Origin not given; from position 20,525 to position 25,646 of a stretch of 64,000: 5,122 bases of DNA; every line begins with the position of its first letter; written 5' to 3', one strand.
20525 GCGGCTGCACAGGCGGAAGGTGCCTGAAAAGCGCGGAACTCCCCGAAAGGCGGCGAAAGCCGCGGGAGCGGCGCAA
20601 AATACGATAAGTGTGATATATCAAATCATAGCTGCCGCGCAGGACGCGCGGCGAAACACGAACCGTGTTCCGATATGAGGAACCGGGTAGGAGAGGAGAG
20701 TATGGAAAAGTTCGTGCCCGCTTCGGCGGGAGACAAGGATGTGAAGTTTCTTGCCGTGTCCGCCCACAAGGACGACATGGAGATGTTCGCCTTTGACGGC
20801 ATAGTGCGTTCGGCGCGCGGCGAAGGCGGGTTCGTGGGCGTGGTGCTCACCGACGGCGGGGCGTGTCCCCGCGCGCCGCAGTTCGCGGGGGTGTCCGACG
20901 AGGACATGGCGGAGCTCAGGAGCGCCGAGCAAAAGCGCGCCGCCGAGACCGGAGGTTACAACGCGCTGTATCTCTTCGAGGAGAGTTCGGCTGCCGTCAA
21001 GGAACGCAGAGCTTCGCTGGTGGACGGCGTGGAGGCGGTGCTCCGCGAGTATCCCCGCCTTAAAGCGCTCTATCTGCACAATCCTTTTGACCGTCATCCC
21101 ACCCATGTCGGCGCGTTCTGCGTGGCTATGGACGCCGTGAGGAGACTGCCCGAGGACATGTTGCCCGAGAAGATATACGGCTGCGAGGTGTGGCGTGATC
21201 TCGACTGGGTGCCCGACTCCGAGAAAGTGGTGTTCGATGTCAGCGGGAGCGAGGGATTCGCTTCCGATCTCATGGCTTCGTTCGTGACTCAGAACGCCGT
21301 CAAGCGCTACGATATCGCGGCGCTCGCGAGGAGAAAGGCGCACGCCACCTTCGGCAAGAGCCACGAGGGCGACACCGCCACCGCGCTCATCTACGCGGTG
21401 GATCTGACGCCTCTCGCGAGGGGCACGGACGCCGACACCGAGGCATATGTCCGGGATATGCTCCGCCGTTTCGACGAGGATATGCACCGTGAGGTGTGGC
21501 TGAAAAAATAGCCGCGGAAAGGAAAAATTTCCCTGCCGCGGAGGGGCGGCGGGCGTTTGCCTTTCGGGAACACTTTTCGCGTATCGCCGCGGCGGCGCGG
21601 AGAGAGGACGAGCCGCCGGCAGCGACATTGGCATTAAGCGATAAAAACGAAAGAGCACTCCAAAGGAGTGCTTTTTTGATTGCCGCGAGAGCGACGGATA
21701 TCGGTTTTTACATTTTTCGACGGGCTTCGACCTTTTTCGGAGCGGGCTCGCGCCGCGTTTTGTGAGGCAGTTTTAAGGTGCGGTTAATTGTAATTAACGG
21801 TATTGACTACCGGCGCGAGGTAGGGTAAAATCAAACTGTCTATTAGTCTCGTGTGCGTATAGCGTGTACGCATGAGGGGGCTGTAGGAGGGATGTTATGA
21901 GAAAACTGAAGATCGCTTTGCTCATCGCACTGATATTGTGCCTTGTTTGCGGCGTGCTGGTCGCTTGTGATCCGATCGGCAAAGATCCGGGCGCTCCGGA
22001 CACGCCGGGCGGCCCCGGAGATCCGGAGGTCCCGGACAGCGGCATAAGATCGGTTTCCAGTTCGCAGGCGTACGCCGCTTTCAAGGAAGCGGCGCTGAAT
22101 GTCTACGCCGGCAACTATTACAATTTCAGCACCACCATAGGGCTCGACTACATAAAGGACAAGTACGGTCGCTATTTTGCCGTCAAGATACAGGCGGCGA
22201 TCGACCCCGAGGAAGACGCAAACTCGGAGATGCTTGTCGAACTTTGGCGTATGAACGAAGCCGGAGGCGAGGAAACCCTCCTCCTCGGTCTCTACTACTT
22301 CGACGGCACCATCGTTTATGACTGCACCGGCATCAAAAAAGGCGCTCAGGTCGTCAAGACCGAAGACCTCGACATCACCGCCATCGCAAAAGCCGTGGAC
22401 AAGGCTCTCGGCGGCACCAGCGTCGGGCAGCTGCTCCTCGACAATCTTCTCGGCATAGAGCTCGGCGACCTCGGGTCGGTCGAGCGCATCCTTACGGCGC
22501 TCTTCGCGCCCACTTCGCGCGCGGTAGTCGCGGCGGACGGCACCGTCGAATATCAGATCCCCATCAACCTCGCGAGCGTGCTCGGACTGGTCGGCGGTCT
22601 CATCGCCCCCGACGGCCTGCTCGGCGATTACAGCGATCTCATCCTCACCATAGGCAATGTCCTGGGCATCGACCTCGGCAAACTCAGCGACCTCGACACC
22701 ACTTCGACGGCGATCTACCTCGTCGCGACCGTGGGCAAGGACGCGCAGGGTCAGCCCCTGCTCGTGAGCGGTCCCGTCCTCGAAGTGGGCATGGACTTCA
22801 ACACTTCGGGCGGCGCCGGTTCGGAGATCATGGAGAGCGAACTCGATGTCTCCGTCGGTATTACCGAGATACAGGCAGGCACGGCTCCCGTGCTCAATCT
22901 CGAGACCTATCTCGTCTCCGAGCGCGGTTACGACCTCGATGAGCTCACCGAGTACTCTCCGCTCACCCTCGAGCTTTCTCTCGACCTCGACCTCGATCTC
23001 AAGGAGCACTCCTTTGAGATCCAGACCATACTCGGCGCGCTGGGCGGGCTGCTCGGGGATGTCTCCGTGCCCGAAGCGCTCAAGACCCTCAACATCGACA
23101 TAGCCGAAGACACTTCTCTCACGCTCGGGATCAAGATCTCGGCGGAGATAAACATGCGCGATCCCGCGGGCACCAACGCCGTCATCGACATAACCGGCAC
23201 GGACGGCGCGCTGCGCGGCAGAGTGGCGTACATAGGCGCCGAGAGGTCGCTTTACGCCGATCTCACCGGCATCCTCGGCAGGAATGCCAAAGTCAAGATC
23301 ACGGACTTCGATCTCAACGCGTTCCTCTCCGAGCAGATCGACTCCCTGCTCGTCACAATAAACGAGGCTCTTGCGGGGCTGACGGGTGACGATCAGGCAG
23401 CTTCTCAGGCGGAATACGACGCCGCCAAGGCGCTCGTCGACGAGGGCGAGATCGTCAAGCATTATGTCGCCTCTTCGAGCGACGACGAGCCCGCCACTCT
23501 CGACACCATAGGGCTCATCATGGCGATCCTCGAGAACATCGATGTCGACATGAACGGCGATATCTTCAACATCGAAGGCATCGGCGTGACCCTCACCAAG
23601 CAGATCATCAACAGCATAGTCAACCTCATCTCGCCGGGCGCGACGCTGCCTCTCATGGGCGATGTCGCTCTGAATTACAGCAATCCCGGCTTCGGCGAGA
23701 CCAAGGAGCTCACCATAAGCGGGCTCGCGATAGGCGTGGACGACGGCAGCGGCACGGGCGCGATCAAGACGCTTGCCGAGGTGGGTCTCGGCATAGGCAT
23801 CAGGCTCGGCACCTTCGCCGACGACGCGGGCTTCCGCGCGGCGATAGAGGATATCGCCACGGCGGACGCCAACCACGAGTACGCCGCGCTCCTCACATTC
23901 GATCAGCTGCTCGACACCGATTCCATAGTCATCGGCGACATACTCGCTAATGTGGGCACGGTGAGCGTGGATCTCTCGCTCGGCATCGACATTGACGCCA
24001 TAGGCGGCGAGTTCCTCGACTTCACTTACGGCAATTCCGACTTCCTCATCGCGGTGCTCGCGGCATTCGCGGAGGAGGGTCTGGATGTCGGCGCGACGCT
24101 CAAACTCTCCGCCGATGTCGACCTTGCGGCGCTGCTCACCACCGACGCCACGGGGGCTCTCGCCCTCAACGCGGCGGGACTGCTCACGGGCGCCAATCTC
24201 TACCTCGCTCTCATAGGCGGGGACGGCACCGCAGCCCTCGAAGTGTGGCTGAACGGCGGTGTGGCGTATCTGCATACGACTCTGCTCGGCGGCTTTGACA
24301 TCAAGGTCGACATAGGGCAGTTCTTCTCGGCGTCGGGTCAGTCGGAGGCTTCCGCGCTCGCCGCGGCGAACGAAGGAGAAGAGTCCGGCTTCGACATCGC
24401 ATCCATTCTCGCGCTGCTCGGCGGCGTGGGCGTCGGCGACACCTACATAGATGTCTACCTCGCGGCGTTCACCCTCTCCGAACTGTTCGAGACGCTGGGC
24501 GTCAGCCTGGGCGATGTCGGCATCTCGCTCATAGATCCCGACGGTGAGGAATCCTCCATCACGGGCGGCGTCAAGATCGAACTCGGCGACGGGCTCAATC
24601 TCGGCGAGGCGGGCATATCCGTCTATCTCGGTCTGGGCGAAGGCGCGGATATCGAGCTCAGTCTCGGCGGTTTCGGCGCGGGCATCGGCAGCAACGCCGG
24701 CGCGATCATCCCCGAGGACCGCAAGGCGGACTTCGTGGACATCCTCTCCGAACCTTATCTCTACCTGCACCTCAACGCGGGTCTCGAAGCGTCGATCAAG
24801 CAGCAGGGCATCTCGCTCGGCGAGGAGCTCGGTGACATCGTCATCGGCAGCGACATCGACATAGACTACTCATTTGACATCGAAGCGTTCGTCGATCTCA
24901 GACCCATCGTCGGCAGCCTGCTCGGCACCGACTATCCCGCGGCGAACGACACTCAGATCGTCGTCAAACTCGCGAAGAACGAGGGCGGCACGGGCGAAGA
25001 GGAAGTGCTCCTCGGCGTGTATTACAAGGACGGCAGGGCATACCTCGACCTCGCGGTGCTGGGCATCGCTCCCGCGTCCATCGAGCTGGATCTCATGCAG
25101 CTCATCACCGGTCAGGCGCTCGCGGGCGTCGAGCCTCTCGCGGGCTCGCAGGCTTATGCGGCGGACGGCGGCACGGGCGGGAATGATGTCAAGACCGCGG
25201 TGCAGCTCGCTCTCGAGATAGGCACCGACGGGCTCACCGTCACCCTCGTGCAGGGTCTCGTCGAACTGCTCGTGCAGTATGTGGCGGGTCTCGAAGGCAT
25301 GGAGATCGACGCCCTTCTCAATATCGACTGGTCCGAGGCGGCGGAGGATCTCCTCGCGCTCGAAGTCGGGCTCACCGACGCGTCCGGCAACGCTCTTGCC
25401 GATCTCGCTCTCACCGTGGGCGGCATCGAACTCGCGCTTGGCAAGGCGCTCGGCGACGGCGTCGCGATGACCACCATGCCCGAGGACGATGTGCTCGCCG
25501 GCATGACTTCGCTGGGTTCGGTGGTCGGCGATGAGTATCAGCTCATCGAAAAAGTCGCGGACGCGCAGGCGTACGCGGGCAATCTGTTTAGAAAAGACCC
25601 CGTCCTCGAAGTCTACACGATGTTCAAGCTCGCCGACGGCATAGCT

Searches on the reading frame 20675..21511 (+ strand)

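Call 6: search_protein_families(library=pfam, proteins=[window:20675-21511:+], max_evalue=0.001)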
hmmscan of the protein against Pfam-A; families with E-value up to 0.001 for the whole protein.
window:20675-21511:+ (278 aa): 1 family
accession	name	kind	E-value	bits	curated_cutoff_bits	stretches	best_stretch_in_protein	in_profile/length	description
PF02585.22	PIG-L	-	4.3e-11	43.8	28.2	1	26-154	1-128/129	GlcNAc-PI de-N-acetylase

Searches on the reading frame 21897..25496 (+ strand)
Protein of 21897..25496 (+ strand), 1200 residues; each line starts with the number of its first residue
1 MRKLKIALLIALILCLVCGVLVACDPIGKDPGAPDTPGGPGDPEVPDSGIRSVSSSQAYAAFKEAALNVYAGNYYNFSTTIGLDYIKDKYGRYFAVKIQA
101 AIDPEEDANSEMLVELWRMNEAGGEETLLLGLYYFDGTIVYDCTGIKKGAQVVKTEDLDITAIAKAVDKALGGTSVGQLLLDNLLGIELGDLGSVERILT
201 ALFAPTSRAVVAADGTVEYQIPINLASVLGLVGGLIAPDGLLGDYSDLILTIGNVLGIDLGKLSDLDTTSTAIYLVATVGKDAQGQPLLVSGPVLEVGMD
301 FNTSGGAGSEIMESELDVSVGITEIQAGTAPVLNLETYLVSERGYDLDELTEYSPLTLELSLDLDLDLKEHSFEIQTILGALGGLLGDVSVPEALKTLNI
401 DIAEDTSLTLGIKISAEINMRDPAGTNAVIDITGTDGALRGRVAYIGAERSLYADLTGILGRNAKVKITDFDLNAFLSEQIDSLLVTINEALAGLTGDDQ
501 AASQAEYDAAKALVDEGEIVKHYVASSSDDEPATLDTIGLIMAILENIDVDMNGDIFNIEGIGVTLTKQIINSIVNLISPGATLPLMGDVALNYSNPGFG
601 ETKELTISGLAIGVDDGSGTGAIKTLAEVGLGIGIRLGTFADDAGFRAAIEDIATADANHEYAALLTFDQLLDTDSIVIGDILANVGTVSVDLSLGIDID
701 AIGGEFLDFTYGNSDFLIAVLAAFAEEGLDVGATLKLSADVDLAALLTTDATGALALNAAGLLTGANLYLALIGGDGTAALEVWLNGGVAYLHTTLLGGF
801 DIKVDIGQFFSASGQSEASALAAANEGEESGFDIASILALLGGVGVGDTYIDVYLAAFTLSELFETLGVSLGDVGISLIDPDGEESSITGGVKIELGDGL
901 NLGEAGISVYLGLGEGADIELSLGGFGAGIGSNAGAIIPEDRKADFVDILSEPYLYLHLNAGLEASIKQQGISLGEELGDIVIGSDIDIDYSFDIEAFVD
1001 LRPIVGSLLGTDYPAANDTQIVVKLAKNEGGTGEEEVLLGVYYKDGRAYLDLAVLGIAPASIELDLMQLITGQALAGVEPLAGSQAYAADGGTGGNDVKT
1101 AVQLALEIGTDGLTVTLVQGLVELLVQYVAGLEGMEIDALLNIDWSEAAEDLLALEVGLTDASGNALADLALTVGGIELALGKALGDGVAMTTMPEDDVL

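Call 54: find_homologous_proteins(query=window:21897-25496:+, max_evalue=0.001)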
Query window:21897-25496:+ (1200 aa): 4 proteins with E <= 0.001 among 8000 candidates.
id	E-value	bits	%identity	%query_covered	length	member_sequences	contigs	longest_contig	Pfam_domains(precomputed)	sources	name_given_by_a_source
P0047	3.0e-151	524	36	97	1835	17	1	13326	-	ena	-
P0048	7.8e-145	503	35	100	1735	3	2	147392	-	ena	-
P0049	1.5e-144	502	35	100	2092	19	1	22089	-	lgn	-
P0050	4.4e-100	355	37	57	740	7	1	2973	-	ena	-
